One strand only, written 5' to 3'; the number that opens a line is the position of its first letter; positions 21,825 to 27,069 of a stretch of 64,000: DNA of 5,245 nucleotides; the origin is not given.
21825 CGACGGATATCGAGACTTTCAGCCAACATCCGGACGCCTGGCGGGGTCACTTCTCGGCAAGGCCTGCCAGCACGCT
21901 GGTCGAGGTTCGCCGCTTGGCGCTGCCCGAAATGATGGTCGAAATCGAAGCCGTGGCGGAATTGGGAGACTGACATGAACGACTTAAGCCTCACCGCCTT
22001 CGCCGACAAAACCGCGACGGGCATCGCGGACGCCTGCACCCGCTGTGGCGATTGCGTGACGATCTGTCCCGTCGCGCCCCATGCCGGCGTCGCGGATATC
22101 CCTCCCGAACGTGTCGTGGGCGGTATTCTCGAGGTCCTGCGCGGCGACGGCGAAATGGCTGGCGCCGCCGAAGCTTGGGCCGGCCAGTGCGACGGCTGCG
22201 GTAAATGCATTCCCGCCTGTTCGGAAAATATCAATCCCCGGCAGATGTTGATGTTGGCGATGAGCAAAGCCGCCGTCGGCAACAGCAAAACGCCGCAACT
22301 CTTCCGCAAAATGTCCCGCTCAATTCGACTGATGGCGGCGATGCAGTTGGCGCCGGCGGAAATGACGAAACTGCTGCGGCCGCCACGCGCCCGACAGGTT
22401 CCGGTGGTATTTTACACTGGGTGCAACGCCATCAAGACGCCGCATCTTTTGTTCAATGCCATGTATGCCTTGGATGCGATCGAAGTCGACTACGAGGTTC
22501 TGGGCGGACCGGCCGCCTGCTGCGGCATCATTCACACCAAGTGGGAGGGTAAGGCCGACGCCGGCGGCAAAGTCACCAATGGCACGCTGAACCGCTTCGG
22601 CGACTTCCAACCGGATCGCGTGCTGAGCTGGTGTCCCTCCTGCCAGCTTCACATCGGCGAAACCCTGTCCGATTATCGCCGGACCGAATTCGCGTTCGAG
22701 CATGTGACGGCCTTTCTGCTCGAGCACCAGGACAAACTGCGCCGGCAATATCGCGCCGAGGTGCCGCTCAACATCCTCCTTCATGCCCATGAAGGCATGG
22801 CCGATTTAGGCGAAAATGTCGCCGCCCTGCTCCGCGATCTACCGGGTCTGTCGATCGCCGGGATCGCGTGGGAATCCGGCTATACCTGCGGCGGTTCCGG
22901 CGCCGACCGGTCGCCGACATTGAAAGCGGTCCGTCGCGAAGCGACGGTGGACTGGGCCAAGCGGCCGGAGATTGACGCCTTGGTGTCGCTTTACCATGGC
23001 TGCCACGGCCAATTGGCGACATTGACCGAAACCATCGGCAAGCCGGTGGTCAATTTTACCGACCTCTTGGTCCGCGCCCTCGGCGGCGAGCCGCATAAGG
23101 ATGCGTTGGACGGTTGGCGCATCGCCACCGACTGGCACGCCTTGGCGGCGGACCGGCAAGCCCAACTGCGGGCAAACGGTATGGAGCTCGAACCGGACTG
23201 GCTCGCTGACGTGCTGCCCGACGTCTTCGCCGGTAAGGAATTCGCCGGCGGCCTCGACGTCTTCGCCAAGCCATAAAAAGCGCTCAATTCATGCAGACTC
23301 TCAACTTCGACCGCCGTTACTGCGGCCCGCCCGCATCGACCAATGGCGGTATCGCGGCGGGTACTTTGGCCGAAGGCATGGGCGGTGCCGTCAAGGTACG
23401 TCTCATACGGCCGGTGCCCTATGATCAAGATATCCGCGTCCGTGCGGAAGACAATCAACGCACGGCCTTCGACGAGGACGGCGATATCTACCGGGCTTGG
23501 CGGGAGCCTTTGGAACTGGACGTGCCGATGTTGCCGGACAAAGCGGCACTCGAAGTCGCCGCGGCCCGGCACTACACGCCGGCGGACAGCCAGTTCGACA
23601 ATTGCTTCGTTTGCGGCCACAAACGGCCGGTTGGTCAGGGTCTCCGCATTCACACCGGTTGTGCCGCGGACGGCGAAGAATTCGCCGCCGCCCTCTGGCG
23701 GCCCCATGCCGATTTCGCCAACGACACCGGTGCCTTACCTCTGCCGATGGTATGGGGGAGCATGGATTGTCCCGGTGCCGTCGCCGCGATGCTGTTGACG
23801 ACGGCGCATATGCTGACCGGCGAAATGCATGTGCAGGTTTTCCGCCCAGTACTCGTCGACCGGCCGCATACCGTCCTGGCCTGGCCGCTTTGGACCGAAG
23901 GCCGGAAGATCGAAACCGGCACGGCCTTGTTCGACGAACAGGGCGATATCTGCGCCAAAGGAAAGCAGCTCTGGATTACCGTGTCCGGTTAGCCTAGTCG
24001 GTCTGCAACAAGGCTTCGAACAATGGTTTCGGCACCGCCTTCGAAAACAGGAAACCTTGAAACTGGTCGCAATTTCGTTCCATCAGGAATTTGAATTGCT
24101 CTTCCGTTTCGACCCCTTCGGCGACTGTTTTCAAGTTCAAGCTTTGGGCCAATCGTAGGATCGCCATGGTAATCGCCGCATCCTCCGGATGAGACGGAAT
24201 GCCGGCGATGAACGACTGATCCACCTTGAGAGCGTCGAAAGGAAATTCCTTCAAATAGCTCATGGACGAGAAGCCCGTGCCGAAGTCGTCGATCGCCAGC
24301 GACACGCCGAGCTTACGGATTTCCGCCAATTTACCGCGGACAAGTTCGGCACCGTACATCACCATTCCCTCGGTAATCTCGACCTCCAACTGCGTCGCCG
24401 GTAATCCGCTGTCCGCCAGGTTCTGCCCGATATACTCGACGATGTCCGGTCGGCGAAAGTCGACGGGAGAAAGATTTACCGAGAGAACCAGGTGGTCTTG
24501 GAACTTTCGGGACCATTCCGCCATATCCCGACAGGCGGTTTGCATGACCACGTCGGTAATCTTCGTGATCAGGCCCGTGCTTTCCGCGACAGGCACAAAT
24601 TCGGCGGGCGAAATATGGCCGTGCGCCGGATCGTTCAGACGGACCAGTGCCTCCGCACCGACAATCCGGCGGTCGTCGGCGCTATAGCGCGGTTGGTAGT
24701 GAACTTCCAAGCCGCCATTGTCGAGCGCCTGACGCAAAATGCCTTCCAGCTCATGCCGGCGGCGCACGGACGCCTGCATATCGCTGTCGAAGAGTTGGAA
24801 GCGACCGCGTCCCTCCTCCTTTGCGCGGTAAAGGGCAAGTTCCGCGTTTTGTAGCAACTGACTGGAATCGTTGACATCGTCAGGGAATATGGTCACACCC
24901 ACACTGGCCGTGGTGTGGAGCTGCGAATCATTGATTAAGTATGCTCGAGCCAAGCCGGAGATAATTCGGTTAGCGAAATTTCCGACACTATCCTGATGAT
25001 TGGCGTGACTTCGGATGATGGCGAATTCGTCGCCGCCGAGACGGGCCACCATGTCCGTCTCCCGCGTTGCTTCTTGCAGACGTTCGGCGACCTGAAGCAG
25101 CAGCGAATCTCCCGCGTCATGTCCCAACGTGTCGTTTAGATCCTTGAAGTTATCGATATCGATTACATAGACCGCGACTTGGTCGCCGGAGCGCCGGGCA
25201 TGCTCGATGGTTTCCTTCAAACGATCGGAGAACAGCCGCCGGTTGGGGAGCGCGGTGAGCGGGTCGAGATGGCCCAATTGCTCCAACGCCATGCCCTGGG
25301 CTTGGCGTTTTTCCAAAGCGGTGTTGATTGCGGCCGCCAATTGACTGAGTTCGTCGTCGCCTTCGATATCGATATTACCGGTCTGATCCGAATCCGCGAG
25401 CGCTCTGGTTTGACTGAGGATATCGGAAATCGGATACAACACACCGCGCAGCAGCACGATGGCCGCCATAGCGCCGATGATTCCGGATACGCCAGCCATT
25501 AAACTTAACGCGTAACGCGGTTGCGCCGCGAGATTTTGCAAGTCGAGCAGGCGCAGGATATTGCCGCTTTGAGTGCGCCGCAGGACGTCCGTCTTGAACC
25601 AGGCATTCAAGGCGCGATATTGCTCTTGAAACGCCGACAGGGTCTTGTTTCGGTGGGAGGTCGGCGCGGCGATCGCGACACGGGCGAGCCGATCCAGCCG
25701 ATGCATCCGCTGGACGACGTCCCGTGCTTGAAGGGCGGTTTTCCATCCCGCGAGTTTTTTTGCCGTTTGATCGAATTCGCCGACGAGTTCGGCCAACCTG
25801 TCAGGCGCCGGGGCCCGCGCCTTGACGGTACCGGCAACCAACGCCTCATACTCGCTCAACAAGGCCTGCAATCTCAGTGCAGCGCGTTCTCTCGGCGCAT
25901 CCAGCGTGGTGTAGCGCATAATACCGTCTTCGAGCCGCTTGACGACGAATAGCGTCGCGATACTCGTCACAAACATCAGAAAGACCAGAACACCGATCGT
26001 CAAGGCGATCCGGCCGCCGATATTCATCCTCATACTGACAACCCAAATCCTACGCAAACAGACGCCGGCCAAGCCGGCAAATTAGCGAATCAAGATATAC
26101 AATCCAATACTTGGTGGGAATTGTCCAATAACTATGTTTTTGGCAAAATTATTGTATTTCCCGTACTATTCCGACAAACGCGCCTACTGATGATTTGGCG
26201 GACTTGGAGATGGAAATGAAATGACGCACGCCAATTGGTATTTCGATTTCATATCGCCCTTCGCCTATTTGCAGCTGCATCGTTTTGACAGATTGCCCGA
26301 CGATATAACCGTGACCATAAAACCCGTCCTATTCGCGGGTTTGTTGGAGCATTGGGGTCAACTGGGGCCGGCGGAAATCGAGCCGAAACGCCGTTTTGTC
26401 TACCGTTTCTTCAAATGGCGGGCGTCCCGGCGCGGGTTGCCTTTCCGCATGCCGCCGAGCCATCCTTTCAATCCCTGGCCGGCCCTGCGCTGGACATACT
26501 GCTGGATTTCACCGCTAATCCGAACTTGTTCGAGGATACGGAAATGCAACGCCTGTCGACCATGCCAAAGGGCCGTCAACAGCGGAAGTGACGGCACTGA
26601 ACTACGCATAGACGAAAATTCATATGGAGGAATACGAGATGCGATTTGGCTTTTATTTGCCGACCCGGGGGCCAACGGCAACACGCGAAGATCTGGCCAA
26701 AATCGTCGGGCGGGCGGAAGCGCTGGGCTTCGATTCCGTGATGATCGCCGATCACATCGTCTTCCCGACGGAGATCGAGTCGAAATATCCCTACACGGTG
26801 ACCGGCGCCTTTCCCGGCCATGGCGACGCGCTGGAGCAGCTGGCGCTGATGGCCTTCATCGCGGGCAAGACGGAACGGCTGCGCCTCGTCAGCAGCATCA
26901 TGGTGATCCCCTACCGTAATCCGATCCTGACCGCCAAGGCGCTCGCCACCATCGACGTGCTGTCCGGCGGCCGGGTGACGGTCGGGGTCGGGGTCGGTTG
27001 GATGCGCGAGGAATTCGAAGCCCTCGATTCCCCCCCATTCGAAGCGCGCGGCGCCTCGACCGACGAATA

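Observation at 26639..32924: Compact cluster: LLM oxidoreductase, TPR-PCP-thioesterase fusion, stand-alone adenylating enzyme, Baeyer-Villiger-type monooxygenase, esterase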

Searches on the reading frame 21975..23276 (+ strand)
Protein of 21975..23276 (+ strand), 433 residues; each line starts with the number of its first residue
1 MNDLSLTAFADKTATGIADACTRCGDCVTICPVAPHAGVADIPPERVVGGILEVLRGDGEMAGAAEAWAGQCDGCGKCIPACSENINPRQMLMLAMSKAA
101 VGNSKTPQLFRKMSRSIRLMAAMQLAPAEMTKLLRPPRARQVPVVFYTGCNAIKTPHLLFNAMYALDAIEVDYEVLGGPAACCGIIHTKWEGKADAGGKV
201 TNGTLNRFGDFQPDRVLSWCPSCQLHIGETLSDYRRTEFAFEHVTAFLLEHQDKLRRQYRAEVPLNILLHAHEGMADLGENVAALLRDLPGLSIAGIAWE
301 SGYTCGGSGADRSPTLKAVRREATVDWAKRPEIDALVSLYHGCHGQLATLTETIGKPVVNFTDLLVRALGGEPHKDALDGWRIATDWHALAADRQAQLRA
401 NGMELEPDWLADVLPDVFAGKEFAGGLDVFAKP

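Call 4: search_protein_families(library=ncbifam, proteins=[window:21975-23276:+], max_evalue=0.001)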
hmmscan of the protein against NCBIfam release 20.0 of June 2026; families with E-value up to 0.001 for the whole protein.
window:21975-23276:+ (433 aa): 11 families
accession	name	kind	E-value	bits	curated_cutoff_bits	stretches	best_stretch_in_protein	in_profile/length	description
NF008369.0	PRK11168.1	equivalog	1.8e-13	50.1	278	2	18-128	10-114/401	anaerobic glycerol-3-phosphate dehydrogenase subunit C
NF045670.1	quin_L_LdhH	equivalog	7.7e-12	44.3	800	1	105-234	429-558/706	L-lactate dehydrogenase (quinone) large subunit LdhH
NF004898.0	PRK06259.1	equivalog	2.2e-10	39.7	385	1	19-367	134-486/488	fumarate reductase (CoM/CoB) subunit TfrB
NF045663.1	diclust_near_Sec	equivalog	1.8e-09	36.3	530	1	70-237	353-513/759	pyridine nucleotide-disulfide oxidoreductase/dicluster-binding protein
TIGR03379.1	glycerol3P_GlpC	equivalog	8.3e-05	21.5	279.9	0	19-104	5-86/397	anaerobic glycerol-3-phosphate dehydrogenase subunit GlpC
TIGR01945.1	rnfC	subfamily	0.0004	19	245.95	0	15-34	359-378/435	RnfABCDGE type electron transport complex subunit C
NF008434.0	PRK11274.1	equivalog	0.00055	19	333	0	12-94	16-97/409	glycolate oxidase subunit GlcF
NF007204.0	PRK09625.1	equivalog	0.00079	19.5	125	0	70-95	89-112/133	pyruvate flavodoxin oxidoreductase subunit delta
NF045992.1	CircClkLdpA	equivalog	0.00084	18.5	450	0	70-86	135-151/360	circadian clock protein LdpA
TIGR00402.1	napF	equivalog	0.00091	19.2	102.2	0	67-87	32-52/149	ferredoxin-type protein NapF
NF041837.1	rnfC_Methano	equivalog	0.00092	18.2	650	0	15-102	354-427/438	Rnf electron transport complex subunit RnfC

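Call 29: search_protein_families(library=pfam, proteins=[window:21975-23276:+], max_evalue=0.00001)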
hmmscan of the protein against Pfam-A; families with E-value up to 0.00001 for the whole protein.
window:21975-23276:+ (433 aa): 6 families
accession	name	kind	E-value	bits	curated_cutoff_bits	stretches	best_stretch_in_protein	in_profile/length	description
PF13187.11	Fer4_9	-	1.8e-07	31.5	27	0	19-33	35-49/52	4Fe-4S dicluster domain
PF12838.12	Fer4_7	-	3.3e-07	31.1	27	0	12-33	29-50/52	4Fe-4S dicluster domain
PF02754.22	CCG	-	9.4e-07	29.3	20.6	0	144-227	1-84/85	Cysteine-rich domain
PF13183.11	Fer4_8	-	1.1e-06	29.5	27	1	18-86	2-68/68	4Fe-4S dicluster domain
PF12837.12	Fer4_6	-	1.1e-06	28.7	25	0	18-33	6-21/24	4Fe-4S binding domain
PF13237.11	Fer4_10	-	2e-06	28.1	25.5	1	18-82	6-52/53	4Fe-4S dicluster domain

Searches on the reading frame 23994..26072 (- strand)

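Call 3: search_protein_families(library=pfam, proteins=[window:23994-26072:-], max_evalue=0.01)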
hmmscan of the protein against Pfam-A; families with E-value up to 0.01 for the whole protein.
window:23994-26072:- (692 aa): 3 families
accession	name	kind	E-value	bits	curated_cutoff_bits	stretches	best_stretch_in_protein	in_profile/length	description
PF00563.25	EAL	-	2.4e-72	243.5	31.3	1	446-678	4-235/236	EAL domain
PF00990.26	GGDEF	-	2.5e-47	161.1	23.8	1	268-423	2-160/161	Diguanylate cyclase, GGDEF domain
PF00672.30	HAMP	-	1.3e-06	29.1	25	1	207-254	2-49/53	HAMP domain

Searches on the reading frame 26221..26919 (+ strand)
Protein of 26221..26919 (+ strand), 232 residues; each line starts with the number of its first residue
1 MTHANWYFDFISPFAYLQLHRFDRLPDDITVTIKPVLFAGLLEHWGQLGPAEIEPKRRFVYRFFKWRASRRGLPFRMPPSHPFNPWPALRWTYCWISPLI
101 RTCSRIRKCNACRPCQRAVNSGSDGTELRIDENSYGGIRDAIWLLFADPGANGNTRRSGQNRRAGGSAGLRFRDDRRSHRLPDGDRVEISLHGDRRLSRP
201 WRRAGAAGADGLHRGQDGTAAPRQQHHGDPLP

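Call 4: search_protein_families(library=ncbifam, proteins=[window:26221-26919:+], max_evalue=0.001)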
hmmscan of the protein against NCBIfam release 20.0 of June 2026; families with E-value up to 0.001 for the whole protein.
window:26221-26919:+ (232 aa): 0 families
